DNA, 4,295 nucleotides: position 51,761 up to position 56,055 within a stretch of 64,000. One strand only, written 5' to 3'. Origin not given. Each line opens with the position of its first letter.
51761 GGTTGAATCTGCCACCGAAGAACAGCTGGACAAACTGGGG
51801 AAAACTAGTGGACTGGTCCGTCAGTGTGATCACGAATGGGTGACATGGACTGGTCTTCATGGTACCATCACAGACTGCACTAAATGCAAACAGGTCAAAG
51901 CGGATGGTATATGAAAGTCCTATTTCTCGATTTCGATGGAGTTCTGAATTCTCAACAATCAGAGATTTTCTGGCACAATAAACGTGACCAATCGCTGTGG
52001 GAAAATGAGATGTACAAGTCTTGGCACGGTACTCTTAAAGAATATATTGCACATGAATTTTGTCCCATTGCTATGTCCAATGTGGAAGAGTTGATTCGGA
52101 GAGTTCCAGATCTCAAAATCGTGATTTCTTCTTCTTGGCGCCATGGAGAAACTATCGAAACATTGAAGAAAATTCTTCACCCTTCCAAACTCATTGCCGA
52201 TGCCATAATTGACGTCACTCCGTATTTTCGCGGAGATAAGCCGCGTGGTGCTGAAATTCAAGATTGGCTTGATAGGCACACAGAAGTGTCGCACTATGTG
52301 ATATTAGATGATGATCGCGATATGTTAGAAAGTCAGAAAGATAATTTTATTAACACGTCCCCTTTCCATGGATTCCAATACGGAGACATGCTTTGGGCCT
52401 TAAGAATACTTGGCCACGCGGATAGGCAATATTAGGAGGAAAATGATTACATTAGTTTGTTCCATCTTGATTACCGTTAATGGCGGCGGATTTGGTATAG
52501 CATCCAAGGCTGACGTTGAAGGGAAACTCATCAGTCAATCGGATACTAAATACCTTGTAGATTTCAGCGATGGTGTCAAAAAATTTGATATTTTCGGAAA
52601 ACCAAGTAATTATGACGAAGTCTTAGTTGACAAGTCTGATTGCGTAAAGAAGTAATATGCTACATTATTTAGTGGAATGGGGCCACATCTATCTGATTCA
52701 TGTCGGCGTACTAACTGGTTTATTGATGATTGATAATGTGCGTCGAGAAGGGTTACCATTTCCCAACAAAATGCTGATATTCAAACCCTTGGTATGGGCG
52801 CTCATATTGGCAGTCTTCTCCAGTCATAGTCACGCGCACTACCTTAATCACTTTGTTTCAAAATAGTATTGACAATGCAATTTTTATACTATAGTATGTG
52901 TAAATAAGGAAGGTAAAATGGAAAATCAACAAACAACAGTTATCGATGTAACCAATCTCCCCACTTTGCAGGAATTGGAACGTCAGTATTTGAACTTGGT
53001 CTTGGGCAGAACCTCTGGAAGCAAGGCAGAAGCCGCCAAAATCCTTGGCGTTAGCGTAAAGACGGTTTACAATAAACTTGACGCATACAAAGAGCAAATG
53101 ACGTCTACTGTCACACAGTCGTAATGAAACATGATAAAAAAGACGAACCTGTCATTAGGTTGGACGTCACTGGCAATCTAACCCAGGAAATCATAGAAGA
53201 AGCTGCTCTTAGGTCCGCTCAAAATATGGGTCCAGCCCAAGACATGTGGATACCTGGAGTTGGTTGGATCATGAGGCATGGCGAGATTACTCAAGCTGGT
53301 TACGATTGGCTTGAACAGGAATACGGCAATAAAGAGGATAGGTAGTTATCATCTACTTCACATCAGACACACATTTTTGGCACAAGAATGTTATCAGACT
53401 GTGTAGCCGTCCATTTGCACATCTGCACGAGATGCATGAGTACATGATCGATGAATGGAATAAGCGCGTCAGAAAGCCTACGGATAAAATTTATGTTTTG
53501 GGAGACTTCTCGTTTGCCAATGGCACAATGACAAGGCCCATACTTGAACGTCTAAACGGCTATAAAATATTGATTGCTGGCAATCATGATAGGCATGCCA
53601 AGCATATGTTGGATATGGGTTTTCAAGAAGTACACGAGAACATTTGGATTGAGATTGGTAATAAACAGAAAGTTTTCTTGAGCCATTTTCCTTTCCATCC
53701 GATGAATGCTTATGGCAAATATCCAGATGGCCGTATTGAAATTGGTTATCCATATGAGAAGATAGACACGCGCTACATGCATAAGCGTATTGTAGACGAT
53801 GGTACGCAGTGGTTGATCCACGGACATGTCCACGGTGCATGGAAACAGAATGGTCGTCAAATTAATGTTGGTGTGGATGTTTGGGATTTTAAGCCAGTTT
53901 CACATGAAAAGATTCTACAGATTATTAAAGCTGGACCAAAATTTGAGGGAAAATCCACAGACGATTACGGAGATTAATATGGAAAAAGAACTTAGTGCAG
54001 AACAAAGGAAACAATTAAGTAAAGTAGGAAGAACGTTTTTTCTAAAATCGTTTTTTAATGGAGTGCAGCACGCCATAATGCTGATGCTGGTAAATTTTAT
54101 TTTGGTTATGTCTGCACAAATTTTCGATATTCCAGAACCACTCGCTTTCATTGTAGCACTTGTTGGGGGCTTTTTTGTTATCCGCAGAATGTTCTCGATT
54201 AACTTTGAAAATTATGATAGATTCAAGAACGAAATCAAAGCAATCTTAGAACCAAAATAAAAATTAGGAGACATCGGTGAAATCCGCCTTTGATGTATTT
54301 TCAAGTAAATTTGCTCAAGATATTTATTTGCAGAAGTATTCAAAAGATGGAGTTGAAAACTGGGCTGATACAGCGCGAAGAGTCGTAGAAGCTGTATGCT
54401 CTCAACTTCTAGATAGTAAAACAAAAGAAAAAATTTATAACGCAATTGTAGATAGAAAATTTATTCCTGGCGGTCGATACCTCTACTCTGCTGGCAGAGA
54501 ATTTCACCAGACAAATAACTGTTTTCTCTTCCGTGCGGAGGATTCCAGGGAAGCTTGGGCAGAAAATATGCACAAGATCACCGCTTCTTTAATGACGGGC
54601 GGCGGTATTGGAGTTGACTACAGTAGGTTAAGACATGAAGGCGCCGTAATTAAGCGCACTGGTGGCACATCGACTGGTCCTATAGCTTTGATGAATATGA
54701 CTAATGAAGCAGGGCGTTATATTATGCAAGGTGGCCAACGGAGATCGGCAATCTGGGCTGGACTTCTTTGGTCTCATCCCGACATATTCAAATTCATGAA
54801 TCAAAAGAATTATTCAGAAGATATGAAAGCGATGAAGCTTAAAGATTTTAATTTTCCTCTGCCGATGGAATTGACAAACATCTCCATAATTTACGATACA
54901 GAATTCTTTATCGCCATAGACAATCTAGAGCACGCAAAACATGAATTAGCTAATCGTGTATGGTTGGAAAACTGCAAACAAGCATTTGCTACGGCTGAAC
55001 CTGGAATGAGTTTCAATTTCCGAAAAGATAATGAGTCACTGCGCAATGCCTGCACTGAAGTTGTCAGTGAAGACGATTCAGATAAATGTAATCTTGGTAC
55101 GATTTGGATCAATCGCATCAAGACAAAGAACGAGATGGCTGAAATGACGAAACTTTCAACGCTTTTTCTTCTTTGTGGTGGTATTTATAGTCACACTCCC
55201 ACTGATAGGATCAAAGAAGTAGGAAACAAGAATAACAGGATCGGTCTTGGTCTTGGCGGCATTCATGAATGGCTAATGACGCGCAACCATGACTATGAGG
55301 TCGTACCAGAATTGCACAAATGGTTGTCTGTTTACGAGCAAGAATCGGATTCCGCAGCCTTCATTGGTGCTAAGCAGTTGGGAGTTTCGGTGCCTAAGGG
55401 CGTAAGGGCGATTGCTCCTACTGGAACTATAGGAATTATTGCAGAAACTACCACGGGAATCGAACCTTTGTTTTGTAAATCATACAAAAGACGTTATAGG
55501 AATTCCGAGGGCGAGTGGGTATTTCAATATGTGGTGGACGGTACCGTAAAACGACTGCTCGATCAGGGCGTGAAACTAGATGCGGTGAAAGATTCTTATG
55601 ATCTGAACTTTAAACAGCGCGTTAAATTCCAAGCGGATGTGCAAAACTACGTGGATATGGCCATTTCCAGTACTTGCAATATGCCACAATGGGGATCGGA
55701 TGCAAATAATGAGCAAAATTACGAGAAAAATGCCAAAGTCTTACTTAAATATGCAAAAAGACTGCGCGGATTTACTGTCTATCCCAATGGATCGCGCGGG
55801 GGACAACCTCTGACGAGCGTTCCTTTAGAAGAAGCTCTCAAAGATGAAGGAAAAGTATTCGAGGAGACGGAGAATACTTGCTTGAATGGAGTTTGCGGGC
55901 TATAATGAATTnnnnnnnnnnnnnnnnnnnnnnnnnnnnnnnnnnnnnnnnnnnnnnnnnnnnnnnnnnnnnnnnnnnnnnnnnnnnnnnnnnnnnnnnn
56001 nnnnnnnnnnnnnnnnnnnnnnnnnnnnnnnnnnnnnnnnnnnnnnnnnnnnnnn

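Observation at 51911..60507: Expanded RNA-repair gene neighbourhood: Pnkp + Rnl1 plus NTase, SLOG protein, metallophosphoesterase and three small HAD phosphatases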

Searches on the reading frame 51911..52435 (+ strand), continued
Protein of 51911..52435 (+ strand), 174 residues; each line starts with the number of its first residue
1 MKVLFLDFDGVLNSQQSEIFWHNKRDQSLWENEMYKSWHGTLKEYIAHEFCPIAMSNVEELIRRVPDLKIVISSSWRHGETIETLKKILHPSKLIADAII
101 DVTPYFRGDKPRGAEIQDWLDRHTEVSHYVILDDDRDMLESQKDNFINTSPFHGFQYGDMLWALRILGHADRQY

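Call 57: search_protein_families(library=pfam, alignment_id=A3, max_evalue=0.0001)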
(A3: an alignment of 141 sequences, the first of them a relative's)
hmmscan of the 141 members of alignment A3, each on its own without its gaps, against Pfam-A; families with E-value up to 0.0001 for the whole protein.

A. member 1, L012:983-2116:+ (377 aa): 0 families

B. families by the number of members that match (of 141 scanned): 59 families (the first 25 are shown)
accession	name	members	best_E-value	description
PF09414.15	RNA_ligase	3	3.1e-26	RNA ligase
PF09511.15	RNA_lig_T4_1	3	2.1e-21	RNA ligase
PF10127.15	RlaP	3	6.7e-19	RNA repair pathway DNA polymerase beta family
PF13671.12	AAA_33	3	5.3e-14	AAA domain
PF02867.20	Ribonuc_red_lgC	2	1.8e-108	Ribonucleotide reductase, barrel domain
PF00268.27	Ribonuc_red_sm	2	1.8e-64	Ribonucleotide reductase, small chain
PF15891.11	Nuc_deoxyri_tr2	2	1.1e-38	Nucleoside 2-deoxyribosyltransferase like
PF00317.26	Ribonuc_red_lgN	2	1.9e-15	Ribonucleotide reductase, all-alpha domain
PF06941.18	NT5C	2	1.7e-14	5' nucleotidase, deoxy (Pyrimidine), cytosolic type C protein (NT5C)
PF03061.28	4HBT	2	1.8e-14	Thioesterase superfamily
PF18905.5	DUF5661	2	6.6e-13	Protein of unknown function (DUF5661)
PF13392.12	HNH_3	2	4e-10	HNH endonuclease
PF22083.2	I-HmuI_NUMOD-like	2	3.3e-08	DNA endonuclease I-HmuI-like, NUMOD-like domain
PF12850.12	Metallophos_2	2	5.3e-08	Calcineurin-like phosphoesterase superfamily domain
PF01844.29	HNH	2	2.5e-07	HNH endonuclease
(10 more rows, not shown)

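Call 58: search_protein_families(library=pfam, alignment_id=A4, max_evalue=0.0001)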
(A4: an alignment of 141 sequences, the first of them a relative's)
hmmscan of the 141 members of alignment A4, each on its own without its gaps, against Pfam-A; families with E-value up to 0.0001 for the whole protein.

A. member 1, L027:11502-12074:+ (190 aa): 1 family
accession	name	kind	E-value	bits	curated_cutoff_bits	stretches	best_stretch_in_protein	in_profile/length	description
PF13563.12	2_5_RNA_ligase2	-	6.1e-06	26.8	27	1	55-146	23-117/152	2'-5' RNA ligase superfamily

B. families by the number of members that match (of 141 scanned): 80 families (the first 25 are shown)
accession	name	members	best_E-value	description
PF00149.33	Metallophos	5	3.6e-13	Calcineurin-like phosphoesterase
PF04095.22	NAPRTase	3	9.8e-53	Nicotinate phosphoribosyltransferase (NAPRTase) family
PF09424.15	YqeY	3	1.4e-29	Yqey-like protein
PF00293.34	NUDIX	3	7.6e-17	NUDIX domain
PF01467.32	CTP_transf_like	3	4.8e-13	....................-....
PF12850.12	Metallophos_2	3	2.6e-10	Calcineurin-like phosphoesterase superfamily domain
PF02540.23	NAD_synthase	2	3.4e-36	NAD synthase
PF25109.1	HAD_PNKP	2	1.1e-30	Polynucleotide kinase PNKP phosphatase domain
PF17767.7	NAPRTase_N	2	2e-30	Nicotinate phosphoribosyltransferase (NAPRTase) N-terminal domain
PF01743.26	PolyA_pol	2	1e-26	Poly A polymerase head domain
PF00204.31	DNA_gyraseB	2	4.7e-26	DNA gyrase B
PF00692.24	dUTPase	2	2.1e-23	dUTPase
PF13671.12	AAA_33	2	7.4e-16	AAA domain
PF01751.28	Toprim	2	8.5e-11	Toprim domain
PF00857.26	Isochorismatase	2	2.5e-09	Isochorismatase domain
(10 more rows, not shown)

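Call 77: search_protein_families(library=ncbifam, proteins=[window:51911-52435:+], max_evalue=0.001)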
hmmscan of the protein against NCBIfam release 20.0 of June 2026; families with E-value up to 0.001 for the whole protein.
window:51911-52435:+ (174 aa): 0 families

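Call 81: search_solved_structures(query=A2, max_evalue=1)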
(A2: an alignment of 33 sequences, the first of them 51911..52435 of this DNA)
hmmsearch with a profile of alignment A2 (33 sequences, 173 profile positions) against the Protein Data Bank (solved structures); distinct sequences matched with E-value up to 1: 4.
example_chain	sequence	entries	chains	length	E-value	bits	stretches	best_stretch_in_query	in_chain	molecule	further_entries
4cdp_A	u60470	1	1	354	0.31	14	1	30-101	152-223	PUTATIVE HEME/HEMOGLOBIN TRANSPORT PROTEIN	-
1u9t_A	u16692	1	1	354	0.33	13.9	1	30-101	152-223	putative heme/hemoglobin transport protein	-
5m6u_B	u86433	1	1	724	0.73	12.8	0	53-146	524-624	Phosphatidylinositol 3-kinase regulatory subunit alpha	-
6wig_A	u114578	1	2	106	0.97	12.4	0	65-124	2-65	STENOFOLIA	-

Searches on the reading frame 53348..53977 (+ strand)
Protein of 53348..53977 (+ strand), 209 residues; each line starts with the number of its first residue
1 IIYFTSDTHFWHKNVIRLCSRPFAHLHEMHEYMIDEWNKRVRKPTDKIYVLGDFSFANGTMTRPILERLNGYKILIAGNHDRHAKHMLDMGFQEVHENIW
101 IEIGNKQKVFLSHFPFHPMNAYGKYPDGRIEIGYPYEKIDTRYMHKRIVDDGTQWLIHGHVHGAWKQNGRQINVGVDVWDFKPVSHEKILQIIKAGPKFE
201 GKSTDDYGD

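Call 3: search_protein_families(library=pfam, proteins=[window:53348-53977:+], max_evalue=0.01)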
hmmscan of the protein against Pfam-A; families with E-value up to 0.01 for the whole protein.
window:53348-53977:+ (209 aa): 2 families
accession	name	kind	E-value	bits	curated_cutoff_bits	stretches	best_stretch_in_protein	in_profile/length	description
PF12850.12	Metallophos_2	-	0.00021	21.8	27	1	5-164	6-119/154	Calcineurin-like phosphoesterase superfamily domain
PF00149.33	Metallophos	-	0.00057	20.8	21.5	1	2-152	3-136/191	Calcineurin-like phosphoesterase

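Call 4: search_protein_families(library=phrogs, proteins=[window:53348-53977:+], max_evalue=0.001)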
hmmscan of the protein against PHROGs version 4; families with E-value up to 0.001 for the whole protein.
window:53348-53977:+ (209 aa): 2 families
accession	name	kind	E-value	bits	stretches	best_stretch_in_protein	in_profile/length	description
phrog_547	-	other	3.2e-52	178.1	1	2-203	31-209/245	phosphoesterase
phrog_30537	-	unknown function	2e-05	25.9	1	16-80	2-64/87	-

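Call 77: search_protein_families(library=ncbifam, proteins=[window:53348-53977:+], max_evalue=0.001)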
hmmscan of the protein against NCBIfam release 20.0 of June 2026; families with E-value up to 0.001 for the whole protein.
window:53348-53977:+ (209 aa): 0 families

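Call 82: search_solved_structures(query=window:53348-53977:+, max_evalue=1)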
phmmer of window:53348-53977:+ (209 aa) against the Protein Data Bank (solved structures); distinct sequences matched with E-value up to 1: 2.
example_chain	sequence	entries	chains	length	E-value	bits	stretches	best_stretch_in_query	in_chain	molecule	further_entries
1xm7_A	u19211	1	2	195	1.6e-14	57.6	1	2-193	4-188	hypothetical protein aq_1665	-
3ays_A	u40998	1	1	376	0.35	13.9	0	14-58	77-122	Endoglucanase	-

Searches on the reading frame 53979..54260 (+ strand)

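Call 71: search_protein_families(library=pfam, proteins=[window:53979-54260:+], max_evalue=0.05)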
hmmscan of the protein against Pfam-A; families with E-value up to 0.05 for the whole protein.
window:53979-54260:+ (93 aa): 1 family
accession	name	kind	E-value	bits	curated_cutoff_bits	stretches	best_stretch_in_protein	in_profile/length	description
PF03672.18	UPF0154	-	0.026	14.8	27.1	0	55-78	3-27/60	Uncharacterised protein family (UPF0154)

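Call 72: search_protein_families(library=phrogs, proteins=[window:53979-54260:+], max_evalue=0.01)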
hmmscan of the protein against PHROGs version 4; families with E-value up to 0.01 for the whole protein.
window:53979-54260:+ (93 aa): 0 families

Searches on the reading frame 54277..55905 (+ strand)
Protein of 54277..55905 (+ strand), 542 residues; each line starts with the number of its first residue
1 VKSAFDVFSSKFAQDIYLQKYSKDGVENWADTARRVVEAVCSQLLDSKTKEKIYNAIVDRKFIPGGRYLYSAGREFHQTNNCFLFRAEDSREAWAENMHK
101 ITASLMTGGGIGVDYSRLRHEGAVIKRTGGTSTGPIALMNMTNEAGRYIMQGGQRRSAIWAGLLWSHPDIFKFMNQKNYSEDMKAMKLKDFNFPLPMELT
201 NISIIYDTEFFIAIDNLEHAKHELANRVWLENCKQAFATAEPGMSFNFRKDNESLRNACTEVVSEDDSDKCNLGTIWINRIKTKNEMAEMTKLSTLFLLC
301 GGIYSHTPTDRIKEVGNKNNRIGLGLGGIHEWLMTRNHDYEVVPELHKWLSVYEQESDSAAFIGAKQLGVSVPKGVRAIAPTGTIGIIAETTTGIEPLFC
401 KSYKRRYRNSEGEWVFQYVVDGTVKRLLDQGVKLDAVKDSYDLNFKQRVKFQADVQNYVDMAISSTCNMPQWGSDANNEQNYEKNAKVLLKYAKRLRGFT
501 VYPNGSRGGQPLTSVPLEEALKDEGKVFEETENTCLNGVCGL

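Call 3: search_protein_families(library=pfam, proteins=[window:54277-55905:+], max_evalue=0.01)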
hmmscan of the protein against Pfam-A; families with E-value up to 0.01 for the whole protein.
window:54277-55905:+ (542 aa): 3 families
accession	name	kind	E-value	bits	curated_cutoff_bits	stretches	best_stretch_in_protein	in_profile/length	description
PF02867.20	Ribonuc_red_lgC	-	5.6e-47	161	23.9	3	81-192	2-112/523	Ribonucleotide reductase, barrel domain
PF00317.26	Ribonuc_red_lgN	-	8e-05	23.1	28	1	5-75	3-75/77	Ribonucleotide reductase, all-alpha domain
PF21995.1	RNR-II_ins_dom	-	8.2e-05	23.2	27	1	75-144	27-102/107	B12-dependent ribonucleotide reductase, insertion domain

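Call 4: search_protein_families(library=phrogs, proteins=[window:54277-55905:+], max_evalue=0.001)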
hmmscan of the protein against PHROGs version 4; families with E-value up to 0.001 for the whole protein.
window:54277-55905:+ (542 aa): 6 families
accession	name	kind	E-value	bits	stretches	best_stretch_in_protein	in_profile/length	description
phrog_84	-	DNA, RNA and nucleotide metabolism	4.4e-58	198.2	2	11-341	204-580/975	ribonucleoside-diphosphate reductase large subunit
phrog_367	-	DNA, RNA and nucleotide metabolism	3.4e-49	168.7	3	136-540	263-694/701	ribonucleotide reductase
phrog_3987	-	DNA, RNA and nucleotide metabolism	3.4e-16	59.9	1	51-179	191-319/467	ribonucleotide reductase large subunit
phrog_3844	-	moron, auxiliary metabolic gene and host takeover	1.9e-07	31.4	1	377-469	318-399/451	NrdA-like aerobic NDP reductase large subunit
phrog_6132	-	DNA, RNA and nucleotide metabolism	7.8e-07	29.6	1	52-194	187-328/530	ribonucleotide reductase large subunit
phrog_30939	-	DNA, RNA and nucleotide metabolism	1.9e-06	27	1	54-370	473-789/977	ribonucleotide reductase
